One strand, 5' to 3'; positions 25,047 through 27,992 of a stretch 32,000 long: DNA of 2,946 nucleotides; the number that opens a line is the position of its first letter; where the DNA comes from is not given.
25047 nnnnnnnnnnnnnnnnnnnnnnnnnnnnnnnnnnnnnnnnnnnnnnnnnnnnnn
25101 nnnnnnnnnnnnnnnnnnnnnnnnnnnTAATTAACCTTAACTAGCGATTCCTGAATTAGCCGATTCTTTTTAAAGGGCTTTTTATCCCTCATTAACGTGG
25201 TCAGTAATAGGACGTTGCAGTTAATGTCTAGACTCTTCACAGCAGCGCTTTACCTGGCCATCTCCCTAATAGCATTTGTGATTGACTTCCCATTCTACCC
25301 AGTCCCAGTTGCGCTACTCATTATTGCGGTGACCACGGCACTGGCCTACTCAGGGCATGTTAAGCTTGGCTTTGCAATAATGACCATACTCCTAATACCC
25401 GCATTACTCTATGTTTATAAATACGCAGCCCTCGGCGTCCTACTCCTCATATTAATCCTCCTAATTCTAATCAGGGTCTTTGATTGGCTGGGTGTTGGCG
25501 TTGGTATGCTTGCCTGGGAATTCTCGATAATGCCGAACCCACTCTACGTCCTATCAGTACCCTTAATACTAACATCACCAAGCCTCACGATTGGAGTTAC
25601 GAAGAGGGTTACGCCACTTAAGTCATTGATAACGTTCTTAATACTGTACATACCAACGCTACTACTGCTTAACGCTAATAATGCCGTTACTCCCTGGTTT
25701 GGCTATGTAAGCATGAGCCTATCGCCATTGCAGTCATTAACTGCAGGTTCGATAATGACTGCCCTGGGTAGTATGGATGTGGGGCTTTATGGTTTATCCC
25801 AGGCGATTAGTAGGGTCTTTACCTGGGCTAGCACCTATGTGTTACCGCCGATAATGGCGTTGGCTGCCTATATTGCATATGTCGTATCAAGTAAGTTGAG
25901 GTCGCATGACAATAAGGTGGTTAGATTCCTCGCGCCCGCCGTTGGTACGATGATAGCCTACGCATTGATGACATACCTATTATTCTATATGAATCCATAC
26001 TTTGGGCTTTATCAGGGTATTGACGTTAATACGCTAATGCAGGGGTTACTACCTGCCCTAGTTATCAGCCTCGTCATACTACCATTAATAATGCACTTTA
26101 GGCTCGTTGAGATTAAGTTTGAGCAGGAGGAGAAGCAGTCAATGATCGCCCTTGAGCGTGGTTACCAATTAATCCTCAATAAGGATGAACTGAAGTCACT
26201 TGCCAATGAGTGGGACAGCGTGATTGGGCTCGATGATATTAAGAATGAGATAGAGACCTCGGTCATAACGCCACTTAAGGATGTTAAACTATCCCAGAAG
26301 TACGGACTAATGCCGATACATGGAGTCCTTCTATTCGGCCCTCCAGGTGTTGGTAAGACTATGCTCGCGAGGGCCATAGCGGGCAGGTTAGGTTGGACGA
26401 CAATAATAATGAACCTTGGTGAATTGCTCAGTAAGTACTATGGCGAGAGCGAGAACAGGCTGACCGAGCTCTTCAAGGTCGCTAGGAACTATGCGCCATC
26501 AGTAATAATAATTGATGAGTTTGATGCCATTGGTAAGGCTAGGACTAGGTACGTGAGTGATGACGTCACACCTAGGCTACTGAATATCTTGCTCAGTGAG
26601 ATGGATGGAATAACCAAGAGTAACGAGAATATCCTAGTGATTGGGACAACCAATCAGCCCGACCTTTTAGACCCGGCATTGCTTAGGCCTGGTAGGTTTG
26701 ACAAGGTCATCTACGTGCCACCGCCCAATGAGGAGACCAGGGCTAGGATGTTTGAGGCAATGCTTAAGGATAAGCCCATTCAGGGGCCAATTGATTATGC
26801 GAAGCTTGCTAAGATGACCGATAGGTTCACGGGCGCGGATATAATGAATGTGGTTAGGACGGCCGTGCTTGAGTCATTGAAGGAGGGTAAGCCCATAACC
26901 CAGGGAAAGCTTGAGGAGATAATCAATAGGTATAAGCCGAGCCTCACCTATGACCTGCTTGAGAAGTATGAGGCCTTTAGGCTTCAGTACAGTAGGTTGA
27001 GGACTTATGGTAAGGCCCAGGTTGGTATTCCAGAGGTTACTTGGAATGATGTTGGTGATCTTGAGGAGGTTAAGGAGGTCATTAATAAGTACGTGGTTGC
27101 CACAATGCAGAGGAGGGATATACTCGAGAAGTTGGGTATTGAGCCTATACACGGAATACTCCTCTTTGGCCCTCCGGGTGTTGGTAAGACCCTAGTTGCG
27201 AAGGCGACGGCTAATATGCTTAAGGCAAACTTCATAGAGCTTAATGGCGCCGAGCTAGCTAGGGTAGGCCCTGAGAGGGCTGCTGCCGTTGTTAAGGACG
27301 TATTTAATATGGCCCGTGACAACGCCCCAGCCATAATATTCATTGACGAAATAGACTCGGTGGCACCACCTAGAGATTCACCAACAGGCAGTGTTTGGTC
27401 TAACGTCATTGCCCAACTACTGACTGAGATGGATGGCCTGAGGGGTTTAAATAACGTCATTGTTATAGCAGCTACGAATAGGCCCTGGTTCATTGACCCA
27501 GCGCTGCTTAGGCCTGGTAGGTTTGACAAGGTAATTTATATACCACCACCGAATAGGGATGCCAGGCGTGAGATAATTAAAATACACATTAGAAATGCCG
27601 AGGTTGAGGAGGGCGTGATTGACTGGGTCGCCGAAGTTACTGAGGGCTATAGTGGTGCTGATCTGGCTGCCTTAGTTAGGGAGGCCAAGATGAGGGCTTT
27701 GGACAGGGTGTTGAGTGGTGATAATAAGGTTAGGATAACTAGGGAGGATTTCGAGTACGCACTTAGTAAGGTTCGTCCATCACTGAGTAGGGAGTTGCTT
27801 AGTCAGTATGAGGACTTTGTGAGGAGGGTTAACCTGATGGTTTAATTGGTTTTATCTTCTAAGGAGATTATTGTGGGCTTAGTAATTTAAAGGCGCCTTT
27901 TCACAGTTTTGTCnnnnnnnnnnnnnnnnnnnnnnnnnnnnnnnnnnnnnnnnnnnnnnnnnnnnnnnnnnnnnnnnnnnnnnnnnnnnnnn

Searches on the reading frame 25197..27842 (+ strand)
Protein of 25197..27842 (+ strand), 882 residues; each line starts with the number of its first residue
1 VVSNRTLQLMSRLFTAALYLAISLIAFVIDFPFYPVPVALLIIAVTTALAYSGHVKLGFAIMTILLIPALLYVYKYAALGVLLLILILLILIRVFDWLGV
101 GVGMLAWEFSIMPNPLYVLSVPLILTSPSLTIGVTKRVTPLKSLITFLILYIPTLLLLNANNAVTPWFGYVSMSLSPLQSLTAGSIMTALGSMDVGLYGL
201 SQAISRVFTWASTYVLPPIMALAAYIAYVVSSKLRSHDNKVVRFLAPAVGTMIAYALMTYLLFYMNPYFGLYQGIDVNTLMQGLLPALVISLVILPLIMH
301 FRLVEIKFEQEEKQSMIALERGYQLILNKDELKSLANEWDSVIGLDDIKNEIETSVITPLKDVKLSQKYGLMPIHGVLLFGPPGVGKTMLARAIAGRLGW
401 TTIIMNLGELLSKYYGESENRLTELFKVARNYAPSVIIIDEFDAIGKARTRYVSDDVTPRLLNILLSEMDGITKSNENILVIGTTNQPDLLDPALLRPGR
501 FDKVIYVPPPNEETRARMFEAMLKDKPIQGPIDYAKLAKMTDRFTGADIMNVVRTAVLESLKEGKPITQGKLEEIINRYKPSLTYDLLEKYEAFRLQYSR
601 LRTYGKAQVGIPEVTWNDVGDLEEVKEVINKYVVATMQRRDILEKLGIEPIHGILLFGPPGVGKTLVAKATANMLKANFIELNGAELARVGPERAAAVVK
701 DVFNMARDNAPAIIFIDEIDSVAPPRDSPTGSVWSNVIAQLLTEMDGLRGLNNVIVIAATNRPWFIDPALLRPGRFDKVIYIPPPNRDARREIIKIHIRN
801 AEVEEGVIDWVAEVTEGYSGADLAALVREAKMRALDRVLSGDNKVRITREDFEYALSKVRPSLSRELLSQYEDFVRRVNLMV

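Call 15: search_protein_families(library=pfam, proteins=[window:25197-27842:+], max_evalue=0.001)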
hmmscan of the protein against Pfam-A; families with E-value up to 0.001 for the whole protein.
window:25197-27842:+ (882 aa): 28 families (the best 25 are shown)
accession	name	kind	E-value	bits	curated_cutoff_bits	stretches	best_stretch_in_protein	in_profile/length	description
PF00004.35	AAA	-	5.4e-83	276.4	21.2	2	377-508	1-130/131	ATPase family associated with various cellular activities (AAA)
PF17862.7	AAA_lid_3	-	8e-25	86.5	27.2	2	808-853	4-44/45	AAA+ lid domain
PF05496.18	RuvB_N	-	8.7e-12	45.5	27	1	623-722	13-96/159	Holliday junction DNA helicase RuvB P-loop domain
PF07724.20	AAA_2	-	1.3e-11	45.2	27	1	650-746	2-100/166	AAA domain (Cdc48 subfamily)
PF07728.20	AAA_5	-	4.5e-11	43.3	22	1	376-495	1-135/139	AAA domain (dynein-related subfamily)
PF13401.12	AAA_22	-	2.2e-10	41.4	27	0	654-680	8-37/130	AAA domain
PF13191.12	AAA_16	-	8.4e-10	39.8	32.6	0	375-398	25-48/167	AAA ATPase domain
PF01078.27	Mg_chelatase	-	6.1e-09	36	20.3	0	375-396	23-44/207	Magnesium chelatase, subunit ChlI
PF13173.12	AAA_14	-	1e-08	35.7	27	0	654-722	5-74/129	AAA domain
PF20720.3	nSTAND3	-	2.4e-08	34.2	27.2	0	376-448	19-78/155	Novel STAND NTPase 3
PF13671.12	AAA_33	-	9.2e-08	32.9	27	0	377-427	2-50/143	AAA domain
PF01695.23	IstB_IS21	-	2.5e-07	30.9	24.1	0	377-442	95-162/238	IstB-like ATP binding protein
PF13238.12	AAA_18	-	1.5e-06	29.1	29.4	0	377-447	1-45/128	AAA domain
PF13521.12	AAA_28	-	1.7e-05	25.5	27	0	377-403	2-28/164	AAA domain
PF00910.28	RNA_helicase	-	1.8e-05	25.6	21.5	0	377-402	1-26/105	RNA helicase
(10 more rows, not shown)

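Call 87: search_protein_families(library=padloc, proteins=[window:25197-27842:+], max_evalue=0.001)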
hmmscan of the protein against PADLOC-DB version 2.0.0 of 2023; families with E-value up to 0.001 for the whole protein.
window:25197-27842:+ (882 aa): 14 families
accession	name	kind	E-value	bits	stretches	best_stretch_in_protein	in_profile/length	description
PDLC02196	IetA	-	1.6e-67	226.5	2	346-572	95-314/374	-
PDLC02195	IetA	-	4.9e-65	218.4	2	348-556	112-312/395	-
PDLC04232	IetA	-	2.3e-57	192.9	2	350-581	92-322/330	-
PDLC00915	TRIP13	-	8.1e-40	135.1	2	333-525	22-226/302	TRIP13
PDLC04231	IetA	-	5.4e-37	126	2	368-522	111-259/262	-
PDLC00914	TRIP13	-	1.2e-24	85.3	2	377-582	74-295/302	TRIP13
PDLC04606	PDC-M37B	-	7.6e-11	39.8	1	303-402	105-202/390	-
PDLC04140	mad8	-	2.8e-09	34.9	1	377-568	30-150/314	mads_8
PDLC03838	DolB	-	4.3e-09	34.1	1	316-444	114-240/375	-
PDLC04605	PDC-M37B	-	1.1e-07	29.3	0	310-399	248-329/518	-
PDLC02630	DrmD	-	1.3e-05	22.9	0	650-740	100-191/260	DrmD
PDLC05079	PDC-S73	-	2.3e-05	21.4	0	622-670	165-210/752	-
PDLC03920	MkoA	-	0.0002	17.8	0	634-670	616-650/1112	-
PDLC04789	PDC-S01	-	0.0003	17.9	0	648-722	14-85/375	-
